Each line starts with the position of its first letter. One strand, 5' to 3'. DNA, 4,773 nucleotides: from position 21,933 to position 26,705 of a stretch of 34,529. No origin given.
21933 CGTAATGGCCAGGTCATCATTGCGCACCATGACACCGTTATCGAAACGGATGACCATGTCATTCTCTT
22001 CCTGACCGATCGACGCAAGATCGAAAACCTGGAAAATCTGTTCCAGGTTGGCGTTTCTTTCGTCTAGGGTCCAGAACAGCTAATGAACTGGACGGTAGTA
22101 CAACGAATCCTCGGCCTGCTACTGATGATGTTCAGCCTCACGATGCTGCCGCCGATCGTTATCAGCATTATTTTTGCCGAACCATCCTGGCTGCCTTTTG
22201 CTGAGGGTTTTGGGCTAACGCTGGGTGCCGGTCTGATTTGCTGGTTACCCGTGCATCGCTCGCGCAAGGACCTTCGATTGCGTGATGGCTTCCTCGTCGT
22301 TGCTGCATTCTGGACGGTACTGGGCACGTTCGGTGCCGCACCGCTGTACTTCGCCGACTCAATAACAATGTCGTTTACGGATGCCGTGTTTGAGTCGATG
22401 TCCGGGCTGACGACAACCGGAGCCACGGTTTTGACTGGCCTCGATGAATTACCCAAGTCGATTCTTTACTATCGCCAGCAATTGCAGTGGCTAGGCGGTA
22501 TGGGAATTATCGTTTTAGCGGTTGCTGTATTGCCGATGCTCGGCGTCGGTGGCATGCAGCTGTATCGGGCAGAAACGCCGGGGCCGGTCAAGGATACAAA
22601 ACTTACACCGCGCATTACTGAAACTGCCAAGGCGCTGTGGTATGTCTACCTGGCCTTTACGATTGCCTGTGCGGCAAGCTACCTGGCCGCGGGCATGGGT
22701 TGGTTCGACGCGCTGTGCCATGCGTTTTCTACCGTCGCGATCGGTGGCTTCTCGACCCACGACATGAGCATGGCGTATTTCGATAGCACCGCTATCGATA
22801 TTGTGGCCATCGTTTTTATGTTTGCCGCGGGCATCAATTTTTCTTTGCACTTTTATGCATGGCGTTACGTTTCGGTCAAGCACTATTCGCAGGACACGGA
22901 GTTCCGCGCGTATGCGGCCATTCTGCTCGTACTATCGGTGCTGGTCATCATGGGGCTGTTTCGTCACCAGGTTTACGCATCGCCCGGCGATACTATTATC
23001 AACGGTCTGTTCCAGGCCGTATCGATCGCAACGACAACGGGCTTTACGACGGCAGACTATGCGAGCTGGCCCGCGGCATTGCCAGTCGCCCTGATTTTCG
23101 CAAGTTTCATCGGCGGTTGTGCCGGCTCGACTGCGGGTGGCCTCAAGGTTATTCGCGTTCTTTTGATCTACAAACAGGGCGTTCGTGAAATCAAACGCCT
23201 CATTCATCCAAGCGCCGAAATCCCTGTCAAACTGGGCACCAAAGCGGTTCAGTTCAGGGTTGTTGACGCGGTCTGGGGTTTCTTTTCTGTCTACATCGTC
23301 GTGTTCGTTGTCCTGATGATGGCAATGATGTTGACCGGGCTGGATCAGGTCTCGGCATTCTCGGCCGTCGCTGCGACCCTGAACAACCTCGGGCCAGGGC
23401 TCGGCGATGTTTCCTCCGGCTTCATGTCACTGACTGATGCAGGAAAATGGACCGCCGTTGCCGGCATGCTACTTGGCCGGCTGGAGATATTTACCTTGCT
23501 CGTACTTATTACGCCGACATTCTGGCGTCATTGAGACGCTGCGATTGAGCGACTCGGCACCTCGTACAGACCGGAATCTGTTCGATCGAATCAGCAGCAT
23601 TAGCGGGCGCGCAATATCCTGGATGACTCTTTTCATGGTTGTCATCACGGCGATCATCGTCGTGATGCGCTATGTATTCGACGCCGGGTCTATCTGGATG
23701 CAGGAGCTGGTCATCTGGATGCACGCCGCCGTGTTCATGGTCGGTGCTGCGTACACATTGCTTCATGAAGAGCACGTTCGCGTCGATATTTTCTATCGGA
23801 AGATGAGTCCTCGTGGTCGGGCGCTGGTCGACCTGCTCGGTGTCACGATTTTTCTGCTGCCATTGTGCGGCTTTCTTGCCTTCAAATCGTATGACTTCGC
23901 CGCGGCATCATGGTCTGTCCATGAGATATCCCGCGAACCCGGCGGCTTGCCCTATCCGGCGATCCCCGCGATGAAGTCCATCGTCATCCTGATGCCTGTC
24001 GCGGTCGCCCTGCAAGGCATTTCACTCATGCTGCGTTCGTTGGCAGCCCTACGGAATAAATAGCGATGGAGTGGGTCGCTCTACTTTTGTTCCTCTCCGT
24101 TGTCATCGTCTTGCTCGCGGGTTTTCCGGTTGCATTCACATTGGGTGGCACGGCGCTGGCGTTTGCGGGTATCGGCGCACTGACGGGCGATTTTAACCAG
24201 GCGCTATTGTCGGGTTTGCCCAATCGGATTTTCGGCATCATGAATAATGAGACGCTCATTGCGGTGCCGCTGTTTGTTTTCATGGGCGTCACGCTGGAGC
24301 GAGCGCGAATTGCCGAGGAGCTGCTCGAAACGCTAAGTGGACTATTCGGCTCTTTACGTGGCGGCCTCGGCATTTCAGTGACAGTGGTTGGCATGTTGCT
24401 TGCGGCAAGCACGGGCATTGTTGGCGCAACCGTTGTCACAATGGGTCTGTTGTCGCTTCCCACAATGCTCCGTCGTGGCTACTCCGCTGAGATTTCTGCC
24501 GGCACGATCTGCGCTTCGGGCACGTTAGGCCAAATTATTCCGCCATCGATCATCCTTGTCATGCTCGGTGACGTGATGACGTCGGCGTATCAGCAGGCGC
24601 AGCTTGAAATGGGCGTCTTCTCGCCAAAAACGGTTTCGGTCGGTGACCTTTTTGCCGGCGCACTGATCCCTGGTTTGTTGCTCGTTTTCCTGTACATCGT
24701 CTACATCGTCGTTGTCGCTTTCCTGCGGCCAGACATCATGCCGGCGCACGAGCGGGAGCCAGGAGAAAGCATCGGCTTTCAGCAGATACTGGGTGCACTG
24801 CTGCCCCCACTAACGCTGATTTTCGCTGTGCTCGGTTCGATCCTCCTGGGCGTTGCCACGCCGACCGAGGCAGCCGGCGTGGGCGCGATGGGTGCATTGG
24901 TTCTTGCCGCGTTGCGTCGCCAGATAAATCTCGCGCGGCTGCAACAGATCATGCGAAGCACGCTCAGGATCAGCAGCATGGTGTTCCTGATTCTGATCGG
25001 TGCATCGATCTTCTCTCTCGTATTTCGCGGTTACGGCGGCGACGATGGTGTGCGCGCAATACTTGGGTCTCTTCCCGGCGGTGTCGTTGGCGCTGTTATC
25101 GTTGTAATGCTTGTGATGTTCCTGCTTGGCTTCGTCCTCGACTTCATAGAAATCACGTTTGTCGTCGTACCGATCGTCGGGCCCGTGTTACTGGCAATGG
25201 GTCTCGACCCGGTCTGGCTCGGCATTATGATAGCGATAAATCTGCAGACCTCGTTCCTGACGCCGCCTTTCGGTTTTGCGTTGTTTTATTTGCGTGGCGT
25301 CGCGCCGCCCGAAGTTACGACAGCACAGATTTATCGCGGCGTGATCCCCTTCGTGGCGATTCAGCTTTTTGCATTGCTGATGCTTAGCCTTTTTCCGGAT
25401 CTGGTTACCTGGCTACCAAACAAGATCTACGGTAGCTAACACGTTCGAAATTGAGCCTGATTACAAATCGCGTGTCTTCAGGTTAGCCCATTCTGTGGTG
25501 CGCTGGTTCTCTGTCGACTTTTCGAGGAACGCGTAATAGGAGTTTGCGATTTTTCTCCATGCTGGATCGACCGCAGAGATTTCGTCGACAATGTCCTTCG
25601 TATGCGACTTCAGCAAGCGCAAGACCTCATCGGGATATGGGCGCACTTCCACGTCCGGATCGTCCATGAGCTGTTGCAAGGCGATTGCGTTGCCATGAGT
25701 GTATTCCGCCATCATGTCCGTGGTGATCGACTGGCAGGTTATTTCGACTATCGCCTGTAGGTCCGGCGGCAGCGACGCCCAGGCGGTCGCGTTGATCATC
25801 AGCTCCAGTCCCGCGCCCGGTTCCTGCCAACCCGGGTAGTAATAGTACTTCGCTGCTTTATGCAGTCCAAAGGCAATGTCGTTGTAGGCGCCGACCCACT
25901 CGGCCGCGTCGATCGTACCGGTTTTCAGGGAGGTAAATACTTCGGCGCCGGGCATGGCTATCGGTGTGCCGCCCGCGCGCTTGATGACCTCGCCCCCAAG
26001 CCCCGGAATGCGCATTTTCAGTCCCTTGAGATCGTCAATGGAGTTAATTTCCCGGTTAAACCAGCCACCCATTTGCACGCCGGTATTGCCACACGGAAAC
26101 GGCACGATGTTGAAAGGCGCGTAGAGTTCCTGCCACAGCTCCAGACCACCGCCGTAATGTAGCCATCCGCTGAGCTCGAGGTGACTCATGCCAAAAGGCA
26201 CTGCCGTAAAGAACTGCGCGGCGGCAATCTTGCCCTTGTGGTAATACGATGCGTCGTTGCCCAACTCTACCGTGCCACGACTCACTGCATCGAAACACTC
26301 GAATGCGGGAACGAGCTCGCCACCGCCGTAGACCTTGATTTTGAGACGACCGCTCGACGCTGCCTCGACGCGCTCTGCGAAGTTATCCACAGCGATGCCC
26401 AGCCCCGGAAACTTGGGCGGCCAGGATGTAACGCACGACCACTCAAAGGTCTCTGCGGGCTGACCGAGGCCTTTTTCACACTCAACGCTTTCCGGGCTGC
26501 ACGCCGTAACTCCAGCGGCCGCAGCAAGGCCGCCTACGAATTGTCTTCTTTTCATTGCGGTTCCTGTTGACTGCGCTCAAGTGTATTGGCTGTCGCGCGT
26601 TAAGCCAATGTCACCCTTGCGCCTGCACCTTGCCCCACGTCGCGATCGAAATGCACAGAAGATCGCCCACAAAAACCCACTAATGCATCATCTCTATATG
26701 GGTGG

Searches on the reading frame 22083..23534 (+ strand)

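Call 100: search_protein_families(library=pfam, proteins=[window:22083-23534:+], max_evalue=0.00001)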
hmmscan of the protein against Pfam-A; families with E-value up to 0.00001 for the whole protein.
window:22083-23534:+ (483 aa): 1 family
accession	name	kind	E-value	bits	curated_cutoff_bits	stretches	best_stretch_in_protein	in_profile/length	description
PF02386.22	TrkH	-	3.4e-95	319.9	27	1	47-476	13-490/502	Cation transport protein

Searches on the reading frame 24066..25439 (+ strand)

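Call 100: search_protein_families(library=pfam, proteins=[window:24066-25439:+], max_evalue=0.00001)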
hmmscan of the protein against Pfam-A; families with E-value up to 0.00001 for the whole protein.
window:24066-25439:+ (457 aa): 1 family
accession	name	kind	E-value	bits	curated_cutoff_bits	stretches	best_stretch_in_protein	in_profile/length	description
PF06808.19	DctM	-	1.7e-81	274.6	23.8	1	10-445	2-412/413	Tripartite ATP-independent periplasmic transporter, DctM component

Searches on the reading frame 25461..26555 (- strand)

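Call 100: search_protein_families(library=pfam, proteins=[window:25461-26555:-], max_evalue=0.00001)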
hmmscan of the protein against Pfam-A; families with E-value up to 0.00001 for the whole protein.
window:25461-26555:- (364 aa): 1 family
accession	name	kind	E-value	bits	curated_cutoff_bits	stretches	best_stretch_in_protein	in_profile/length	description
PF03480.18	DctP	-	2.4e-54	185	23.4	1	45-326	5-282/286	Bacterial extracellular solute-binding protein, family 7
